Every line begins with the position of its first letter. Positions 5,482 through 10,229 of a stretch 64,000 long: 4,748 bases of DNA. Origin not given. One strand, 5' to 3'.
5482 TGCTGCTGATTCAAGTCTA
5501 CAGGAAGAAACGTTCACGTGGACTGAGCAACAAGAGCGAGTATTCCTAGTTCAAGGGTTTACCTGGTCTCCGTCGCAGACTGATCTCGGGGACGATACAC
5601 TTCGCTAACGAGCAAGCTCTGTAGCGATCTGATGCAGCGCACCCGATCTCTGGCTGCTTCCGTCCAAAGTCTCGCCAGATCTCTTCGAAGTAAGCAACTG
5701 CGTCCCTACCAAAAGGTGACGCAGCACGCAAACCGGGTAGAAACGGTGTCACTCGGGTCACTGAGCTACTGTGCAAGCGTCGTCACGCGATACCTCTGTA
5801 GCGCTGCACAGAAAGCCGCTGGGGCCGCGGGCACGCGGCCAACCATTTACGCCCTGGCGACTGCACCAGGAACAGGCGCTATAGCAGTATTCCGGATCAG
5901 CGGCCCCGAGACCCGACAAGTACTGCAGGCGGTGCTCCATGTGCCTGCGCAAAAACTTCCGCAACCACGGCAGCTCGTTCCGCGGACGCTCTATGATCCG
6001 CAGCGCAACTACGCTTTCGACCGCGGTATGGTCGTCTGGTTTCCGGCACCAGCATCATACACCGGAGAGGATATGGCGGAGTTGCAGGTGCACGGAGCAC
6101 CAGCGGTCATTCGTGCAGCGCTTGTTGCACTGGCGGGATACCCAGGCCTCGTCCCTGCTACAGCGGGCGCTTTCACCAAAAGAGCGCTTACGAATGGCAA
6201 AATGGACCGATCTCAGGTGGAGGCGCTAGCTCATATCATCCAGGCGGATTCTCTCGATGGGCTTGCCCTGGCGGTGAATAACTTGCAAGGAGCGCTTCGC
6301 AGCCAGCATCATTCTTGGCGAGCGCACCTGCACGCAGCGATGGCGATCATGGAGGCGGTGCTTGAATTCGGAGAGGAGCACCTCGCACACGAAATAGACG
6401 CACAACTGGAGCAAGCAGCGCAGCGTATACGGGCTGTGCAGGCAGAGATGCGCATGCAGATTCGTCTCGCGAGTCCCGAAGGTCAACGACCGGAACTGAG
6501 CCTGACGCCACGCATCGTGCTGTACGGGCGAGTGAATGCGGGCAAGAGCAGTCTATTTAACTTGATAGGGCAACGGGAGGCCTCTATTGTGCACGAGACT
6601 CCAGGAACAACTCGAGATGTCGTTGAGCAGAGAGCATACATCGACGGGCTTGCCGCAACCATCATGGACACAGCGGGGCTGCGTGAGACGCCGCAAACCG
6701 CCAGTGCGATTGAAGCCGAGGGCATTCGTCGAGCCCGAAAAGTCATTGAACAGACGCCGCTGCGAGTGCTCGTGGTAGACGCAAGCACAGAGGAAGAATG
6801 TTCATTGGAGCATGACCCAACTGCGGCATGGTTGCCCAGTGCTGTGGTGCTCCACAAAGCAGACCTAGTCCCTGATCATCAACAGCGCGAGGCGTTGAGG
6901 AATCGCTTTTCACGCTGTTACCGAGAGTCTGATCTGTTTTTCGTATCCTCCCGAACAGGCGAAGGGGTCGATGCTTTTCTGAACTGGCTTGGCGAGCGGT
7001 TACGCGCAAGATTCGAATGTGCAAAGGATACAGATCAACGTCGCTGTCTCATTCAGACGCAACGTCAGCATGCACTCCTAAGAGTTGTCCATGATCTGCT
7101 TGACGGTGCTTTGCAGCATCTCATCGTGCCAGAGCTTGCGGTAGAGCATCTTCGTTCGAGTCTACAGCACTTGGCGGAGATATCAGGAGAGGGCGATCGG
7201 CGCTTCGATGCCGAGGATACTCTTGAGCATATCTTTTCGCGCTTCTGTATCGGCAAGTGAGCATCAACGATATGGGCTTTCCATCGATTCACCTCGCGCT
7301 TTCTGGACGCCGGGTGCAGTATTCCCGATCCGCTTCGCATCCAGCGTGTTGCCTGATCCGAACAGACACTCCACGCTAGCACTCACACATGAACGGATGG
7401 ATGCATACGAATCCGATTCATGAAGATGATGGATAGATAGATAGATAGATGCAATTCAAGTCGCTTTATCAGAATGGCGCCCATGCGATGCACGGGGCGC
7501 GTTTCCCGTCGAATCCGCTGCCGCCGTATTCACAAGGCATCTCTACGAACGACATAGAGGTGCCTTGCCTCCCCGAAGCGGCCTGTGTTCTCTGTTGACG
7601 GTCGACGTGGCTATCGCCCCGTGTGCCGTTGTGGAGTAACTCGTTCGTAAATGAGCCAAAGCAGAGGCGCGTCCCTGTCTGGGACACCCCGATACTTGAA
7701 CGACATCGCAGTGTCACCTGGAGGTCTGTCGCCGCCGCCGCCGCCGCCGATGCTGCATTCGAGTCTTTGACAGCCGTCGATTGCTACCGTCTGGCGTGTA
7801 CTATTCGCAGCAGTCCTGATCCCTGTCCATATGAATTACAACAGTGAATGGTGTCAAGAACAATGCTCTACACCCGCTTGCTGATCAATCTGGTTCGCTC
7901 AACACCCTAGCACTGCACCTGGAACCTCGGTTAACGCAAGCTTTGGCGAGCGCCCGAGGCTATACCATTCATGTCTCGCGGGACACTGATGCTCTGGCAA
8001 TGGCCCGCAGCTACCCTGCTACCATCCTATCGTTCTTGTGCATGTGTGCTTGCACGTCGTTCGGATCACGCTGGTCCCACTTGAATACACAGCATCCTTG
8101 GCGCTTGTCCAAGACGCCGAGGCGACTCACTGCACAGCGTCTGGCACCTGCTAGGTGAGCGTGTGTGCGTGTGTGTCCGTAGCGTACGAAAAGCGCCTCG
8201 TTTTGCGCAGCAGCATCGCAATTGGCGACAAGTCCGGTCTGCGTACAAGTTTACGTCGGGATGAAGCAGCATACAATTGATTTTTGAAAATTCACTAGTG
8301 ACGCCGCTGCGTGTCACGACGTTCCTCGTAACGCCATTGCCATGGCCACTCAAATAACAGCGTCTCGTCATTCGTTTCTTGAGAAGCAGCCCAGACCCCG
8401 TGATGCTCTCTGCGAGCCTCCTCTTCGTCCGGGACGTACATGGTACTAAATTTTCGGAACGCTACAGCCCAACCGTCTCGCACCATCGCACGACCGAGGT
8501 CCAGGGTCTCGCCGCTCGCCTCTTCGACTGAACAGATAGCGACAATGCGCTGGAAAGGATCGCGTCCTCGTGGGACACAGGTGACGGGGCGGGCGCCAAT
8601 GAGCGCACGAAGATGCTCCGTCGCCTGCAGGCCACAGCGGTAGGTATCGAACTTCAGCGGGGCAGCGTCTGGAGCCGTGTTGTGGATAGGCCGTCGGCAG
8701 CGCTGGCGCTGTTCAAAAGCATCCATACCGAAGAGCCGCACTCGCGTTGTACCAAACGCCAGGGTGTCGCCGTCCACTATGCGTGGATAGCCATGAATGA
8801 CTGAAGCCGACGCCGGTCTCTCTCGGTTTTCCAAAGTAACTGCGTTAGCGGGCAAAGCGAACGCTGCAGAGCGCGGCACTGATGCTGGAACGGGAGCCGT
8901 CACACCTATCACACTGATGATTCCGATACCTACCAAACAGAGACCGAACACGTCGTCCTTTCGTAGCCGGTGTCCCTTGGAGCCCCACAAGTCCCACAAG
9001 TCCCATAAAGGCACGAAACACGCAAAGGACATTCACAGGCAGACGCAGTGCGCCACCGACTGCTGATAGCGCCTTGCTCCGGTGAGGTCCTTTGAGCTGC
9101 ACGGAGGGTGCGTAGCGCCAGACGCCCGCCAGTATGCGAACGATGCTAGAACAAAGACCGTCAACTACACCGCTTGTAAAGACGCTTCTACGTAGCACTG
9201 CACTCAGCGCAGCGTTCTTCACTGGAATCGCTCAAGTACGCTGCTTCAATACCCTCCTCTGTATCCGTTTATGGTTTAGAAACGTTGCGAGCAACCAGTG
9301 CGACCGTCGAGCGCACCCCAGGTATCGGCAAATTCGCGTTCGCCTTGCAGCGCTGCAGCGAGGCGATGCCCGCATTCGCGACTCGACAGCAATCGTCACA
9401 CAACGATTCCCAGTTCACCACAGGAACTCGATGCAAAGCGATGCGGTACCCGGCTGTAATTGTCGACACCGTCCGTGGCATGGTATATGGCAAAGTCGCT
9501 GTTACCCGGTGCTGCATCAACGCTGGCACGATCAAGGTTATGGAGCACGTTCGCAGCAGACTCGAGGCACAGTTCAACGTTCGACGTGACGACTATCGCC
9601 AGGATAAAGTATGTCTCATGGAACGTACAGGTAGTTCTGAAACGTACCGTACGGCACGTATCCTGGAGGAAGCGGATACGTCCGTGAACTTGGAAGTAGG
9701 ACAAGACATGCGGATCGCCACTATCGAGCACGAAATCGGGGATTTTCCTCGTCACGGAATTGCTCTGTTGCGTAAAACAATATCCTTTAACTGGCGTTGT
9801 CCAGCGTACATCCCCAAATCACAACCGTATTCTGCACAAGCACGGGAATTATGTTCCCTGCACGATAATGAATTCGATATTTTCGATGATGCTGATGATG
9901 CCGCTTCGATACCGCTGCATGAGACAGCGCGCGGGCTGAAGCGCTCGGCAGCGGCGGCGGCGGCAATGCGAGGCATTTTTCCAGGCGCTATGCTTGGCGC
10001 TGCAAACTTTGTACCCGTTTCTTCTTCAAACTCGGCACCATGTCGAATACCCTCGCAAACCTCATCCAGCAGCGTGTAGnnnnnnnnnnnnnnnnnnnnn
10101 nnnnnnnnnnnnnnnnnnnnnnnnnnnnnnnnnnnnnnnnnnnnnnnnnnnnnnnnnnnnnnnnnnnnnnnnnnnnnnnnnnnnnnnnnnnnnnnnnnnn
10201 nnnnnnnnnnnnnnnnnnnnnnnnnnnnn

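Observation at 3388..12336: A 6.25-kb gene-bearing segment bracketed by near-identical 1.35-kb inverted repeats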

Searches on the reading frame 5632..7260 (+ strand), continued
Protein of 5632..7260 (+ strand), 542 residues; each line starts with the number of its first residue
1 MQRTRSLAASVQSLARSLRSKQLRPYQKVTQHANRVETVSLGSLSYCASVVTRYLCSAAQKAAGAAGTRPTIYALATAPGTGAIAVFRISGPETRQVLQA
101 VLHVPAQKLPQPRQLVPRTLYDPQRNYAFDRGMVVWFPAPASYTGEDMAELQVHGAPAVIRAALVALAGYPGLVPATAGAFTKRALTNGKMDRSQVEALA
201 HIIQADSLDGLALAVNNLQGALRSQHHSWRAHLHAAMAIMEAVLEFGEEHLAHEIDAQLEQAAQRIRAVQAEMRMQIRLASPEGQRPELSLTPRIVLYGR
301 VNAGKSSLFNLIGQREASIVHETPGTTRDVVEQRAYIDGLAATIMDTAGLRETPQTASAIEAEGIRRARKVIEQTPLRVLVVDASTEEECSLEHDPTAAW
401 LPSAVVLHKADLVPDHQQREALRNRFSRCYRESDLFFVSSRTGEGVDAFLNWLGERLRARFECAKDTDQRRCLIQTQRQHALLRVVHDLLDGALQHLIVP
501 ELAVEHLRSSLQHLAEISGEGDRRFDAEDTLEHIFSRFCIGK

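Call 28: find_encoding_contigs(protein=P0137, flank=10000, max_places=10)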
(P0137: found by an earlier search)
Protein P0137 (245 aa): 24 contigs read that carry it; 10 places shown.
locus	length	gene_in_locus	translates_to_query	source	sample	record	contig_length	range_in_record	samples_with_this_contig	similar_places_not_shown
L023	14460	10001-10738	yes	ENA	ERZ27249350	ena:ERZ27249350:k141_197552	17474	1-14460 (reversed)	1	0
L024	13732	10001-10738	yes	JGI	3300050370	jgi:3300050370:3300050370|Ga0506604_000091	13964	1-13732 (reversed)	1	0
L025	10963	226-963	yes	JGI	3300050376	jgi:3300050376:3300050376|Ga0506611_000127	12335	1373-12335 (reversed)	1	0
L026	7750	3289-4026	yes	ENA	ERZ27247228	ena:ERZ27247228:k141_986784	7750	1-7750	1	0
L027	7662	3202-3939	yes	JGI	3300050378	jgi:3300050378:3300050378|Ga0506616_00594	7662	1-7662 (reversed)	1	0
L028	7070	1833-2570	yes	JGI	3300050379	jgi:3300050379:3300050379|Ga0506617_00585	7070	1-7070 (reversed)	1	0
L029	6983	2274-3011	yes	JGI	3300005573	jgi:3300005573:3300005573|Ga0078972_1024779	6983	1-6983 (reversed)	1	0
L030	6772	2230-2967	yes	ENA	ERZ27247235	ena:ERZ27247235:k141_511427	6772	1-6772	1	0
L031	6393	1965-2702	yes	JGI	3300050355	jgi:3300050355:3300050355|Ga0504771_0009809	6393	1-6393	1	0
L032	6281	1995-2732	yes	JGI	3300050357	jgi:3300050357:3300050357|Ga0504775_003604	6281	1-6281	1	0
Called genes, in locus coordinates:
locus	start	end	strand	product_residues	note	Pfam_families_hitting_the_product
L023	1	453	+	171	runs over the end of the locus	-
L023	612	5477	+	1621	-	-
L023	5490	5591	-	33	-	-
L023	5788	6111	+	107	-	-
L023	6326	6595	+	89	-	-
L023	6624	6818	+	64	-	-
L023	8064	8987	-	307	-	-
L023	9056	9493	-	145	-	-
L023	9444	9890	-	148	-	-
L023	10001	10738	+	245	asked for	PF00565:SNase (weak)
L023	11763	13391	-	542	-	PF10396:TrmE_N, PF12631:MnmE_helical, PF01926:MMR_HSR1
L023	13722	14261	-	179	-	-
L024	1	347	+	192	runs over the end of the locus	?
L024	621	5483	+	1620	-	-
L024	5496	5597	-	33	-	-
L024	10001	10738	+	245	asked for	PF00565:SNase (weak)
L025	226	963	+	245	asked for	PF00565:SNase (weak)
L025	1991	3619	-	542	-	PF10396:TrmE_N, PF12631:MnmE_helical, PF01926:MMR_HSR1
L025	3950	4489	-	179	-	-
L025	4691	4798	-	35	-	-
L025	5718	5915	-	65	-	-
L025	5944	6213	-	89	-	-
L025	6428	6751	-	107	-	-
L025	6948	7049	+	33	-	-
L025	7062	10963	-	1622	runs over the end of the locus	-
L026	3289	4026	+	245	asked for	PF00565:SNase (weak)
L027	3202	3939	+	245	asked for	PF00565:SNase (weak)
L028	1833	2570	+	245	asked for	PF00565:SNase (weak)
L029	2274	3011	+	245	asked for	PF00565:SNase (weak)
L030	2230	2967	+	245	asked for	PF00565:SNase (weak)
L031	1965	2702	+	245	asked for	PF00565:SNase (weak)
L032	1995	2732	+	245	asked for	PF00565:SNase (weak)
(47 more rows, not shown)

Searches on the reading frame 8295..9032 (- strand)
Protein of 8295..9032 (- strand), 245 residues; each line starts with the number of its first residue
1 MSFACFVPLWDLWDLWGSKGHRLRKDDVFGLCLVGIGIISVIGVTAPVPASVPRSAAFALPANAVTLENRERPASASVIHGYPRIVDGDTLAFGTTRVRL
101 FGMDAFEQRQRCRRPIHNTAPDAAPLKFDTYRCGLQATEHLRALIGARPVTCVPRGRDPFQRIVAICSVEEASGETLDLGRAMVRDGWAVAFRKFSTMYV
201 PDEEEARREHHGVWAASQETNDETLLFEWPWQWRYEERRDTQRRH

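Call 6: search_protein_families(library=pfam, proteins=[window:8295-9032:-], max_evalue=0.01)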
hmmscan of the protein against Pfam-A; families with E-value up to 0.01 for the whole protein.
window:8295-9032:- (245 aa): 1 family
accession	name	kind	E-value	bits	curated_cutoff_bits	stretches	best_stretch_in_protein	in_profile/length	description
PF00565.23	SNase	-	1.5e-05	25.8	21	1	97-215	1-106/107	Staphylococcal nuclease homologue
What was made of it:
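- Checked: The SNase-like protein at 8295-9032 (-) matches PF00565 (call 6).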

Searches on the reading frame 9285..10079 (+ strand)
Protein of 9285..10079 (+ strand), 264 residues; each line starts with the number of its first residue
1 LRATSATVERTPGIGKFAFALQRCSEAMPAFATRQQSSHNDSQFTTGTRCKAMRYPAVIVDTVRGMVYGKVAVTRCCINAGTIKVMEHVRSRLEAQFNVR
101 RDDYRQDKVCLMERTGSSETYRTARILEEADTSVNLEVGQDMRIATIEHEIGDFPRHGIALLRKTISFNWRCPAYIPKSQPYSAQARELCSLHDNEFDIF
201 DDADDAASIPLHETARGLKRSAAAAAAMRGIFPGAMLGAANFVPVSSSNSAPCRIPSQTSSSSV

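Call 6: search_protein_families(library=pfam, proteins=[window:9285-10079:+], max_evalue=0.01)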
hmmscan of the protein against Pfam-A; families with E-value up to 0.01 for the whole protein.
window:9285-10079:+ (264 aa): 0 families
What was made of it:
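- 9285..10079 (+): 264-aa ORF, probably not a gene. No Pfam match (call 6).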
